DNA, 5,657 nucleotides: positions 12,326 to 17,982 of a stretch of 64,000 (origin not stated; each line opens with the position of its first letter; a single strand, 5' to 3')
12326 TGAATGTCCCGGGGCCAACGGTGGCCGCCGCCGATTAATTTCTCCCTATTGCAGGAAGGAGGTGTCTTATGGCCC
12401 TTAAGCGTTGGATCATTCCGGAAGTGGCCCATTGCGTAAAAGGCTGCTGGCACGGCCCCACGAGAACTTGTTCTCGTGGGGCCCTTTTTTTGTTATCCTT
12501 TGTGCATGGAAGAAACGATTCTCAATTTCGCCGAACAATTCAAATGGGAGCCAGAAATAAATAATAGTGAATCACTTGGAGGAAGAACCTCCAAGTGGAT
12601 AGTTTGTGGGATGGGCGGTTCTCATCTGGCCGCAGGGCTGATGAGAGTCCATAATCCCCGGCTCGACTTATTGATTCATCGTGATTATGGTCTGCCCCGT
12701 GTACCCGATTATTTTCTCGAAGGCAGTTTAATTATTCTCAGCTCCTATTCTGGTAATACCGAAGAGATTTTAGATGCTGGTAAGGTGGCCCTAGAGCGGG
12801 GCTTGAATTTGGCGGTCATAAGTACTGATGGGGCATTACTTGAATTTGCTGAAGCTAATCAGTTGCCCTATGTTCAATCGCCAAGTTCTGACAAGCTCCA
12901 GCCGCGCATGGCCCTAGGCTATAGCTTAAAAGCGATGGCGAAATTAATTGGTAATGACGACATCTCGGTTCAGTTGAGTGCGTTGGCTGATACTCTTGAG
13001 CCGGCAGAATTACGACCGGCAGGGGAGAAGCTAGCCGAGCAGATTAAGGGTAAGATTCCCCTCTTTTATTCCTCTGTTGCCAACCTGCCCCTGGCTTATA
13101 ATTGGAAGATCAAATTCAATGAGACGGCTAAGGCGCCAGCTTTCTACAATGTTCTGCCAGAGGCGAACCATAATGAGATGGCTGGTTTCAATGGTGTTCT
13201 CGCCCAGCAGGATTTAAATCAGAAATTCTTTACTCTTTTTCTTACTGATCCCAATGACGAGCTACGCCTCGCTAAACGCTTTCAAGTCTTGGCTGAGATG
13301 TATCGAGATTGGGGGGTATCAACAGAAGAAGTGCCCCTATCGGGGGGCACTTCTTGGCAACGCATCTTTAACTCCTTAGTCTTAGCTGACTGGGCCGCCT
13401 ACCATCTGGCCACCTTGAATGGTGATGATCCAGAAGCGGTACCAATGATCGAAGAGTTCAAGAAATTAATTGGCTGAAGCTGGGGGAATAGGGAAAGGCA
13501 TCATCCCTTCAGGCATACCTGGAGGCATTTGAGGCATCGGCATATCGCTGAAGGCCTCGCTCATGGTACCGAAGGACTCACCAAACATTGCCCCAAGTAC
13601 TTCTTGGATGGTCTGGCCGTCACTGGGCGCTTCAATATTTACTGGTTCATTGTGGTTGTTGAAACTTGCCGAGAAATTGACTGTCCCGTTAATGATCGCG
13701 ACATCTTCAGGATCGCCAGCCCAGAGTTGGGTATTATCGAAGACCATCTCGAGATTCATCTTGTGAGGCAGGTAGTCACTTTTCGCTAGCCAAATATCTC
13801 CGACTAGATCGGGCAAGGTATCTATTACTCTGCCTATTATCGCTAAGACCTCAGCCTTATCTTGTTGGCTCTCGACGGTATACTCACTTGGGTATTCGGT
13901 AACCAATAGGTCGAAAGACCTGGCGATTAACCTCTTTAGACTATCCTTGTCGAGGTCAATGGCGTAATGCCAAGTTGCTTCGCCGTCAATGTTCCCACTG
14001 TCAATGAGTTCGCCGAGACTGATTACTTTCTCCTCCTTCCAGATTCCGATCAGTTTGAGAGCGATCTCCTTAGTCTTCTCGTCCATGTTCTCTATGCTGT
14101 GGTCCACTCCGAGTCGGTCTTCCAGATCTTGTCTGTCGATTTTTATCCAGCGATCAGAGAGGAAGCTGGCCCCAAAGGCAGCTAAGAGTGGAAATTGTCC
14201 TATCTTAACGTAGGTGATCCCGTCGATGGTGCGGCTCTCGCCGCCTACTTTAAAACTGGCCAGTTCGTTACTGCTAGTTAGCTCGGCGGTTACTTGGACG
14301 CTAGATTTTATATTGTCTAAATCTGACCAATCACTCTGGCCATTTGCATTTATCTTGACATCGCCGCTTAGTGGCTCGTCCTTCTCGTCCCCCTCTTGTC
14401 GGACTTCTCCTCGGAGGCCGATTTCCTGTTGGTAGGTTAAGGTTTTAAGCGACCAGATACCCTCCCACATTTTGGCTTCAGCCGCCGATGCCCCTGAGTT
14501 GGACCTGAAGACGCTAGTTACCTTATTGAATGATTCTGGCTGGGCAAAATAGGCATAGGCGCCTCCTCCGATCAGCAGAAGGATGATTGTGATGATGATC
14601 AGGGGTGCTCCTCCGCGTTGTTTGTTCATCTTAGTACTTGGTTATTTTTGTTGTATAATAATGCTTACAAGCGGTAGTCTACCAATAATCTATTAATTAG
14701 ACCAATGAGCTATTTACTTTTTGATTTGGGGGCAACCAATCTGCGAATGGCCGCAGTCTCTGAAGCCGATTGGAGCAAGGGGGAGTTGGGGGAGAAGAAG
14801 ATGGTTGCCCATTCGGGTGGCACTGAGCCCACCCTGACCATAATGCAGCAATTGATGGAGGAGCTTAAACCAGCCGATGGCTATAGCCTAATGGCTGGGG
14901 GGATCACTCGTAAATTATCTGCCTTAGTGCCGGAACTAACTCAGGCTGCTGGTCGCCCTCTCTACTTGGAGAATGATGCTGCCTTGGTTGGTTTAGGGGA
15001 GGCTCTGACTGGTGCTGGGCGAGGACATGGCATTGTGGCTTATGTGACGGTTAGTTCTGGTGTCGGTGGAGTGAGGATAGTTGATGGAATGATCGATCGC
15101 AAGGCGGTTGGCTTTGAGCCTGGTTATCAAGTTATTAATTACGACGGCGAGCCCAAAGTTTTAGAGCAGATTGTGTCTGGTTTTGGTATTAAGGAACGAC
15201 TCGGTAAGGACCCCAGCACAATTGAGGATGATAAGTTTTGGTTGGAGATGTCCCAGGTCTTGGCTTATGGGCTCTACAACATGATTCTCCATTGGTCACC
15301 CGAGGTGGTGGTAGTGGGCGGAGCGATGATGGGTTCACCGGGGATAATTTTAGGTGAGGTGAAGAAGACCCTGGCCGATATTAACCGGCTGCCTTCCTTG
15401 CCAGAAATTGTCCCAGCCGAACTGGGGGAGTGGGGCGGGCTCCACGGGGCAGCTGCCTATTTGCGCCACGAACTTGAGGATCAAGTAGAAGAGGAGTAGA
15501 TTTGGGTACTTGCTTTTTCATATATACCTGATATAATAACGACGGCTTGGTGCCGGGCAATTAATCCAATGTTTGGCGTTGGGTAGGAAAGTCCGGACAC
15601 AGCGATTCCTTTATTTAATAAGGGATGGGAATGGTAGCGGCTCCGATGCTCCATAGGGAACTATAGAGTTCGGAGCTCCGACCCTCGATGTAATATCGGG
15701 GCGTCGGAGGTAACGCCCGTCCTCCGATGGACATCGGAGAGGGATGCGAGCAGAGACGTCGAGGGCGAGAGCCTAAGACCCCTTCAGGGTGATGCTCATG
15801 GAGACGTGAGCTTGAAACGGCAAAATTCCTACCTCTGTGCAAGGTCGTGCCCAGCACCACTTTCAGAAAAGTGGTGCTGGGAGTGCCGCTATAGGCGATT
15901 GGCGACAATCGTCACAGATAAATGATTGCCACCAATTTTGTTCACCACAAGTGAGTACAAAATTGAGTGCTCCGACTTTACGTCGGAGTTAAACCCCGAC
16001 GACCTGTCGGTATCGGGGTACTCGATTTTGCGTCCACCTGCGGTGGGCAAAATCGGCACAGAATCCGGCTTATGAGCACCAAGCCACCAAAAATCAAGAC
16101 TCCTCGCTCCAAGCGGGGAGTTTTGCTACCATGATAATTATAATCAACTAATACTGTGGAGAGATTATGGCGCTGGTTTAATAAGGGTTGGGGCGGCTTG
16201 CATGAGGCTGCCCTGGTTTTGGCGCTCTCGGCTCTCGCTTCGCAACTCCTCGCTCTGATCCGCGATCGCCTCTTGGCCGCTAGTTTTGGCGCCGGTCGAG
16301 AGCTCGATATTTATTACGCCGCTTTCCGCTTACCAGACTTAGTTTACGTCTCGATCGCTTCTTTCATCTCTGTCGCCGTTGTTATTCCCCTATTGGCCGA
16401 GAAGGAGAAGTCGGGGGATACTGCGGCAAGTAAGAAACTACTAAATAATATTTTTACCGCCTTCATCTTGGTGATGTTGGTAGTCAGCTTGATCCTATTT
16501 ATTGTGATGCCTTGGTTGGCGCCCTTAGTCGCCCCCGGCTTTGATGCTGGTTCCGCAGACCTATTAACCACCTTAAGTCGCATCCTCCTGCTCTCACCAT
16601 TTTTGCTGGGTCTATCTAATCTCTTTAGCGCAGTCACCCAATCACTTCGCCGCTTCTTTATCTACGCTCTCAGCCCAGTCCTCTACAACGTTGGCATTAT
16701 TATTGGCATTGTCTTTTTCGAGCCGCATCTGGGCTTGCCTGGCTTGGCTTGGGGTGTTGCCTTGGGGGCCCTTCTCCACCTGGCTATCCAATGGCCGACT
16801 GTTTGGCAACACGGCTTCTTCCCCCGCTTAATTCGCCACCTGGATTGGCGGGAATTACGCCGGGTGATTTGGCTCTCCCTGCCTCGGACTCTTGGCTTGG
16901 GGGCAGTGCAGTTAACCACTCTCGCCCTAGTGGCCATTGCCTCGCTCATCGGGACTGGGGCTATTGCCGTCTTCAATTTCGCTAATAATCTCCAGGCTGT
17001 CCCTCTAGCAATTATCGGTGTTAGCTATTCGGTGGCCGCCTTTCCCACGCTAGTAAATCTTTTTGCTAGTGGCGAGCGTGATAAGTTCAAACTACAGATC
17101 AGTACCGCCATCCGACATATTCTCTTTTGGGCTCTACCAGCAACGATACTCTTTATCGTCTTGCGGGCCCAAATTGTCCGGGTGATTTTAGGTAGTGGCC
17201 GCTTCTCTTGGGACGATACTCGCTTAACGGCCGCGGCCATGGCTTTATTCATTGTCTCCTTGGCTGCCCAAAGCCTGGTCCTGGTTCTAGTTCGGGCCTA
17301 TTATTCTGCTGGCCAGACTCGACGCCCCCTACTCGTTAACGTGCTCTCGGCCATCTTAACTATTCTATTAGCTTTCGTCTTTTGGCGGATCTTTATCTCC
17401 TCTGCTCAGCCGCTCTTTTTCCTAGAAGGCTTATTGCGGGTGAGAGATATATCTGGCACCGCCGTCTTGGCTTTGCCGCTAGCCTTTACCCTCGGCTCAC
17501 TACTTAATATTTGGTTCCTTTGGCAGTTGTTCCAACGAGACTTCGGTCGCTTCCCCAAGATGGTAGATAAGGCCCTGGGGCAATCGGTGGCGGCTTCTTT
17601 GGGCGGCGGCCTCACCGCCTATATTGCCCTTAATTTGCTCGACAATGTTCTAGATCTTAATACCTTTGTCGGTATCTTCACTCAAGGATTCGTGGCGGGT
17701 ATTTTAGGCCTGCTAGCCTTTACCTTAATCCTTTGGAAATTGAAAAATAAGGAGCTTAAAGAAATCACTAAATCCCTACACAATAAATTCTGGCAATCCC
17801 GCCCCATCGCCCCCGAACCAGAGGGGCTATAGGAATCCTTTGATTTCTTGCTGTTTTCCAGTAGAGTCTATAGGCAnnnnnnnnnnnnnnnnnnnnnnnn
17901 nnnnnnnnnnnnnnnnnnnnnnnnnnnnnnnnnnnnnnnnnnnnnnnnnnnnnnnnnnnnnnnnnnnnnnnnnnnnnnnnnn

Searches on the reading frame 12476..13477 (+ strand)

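Call 35: search_protein_families(library=pfam, proteins=[window:12476-13477:+], max_evalue=0.001)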
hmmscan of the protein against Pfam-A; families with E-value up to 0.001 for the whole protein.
window:12476-13477:+ (333 aa): 1 family
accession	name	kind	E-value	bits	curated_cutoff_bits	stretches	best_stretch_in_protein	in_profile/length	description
PF10432.14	bact-PGI_C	-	5.5e-38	130.7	24.5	1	184-330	6-149/151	Bacterial phospho-glucose isomerase C-terminal SIS domain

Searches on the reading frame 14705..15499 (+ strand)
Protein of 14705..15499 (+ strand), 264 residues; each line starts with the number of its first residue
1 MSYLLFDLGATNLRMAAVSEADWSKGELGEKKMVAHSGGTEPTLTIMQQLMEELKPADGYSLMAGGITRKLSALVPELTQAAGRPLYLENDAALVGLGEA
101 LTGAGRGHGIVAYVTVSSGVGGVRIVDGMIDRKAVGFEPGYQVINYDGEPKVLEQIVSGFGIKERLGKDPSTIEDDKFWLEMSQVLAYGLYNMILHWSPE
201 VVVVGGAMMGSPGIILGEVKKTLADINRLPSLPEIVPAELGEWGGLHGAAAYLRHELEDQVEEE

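Call 35: search_protein_families(library=pfam, proteins=[window:14705-15499:+], max_evalue=0.001)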
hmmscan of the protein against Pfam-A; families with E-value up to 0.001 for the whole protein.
window:14705-15499:+ (264 aa): 1 family
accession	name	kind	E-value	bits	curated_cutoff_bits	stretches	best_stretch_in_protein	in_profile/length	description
PF00480.26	ROK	-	5.3e-16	59.4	22.9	1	72-254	86-292/294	ROK family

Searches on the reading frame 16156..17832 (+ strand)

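Call 9: search_protein_families(library=pfam, proteins=[window:16156-17832:+], max_evalue=0.001)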
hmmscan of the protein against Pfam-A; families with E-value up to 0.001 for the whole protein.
window:16156-17832:+ (558 aa): 1 family
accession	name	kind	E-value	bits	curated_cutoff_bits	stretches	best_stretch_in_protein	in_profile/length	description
PF03023.19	MurJ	-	7.9e-73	246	27.4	1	41-490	2-432/451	Lipid II flippase MurJ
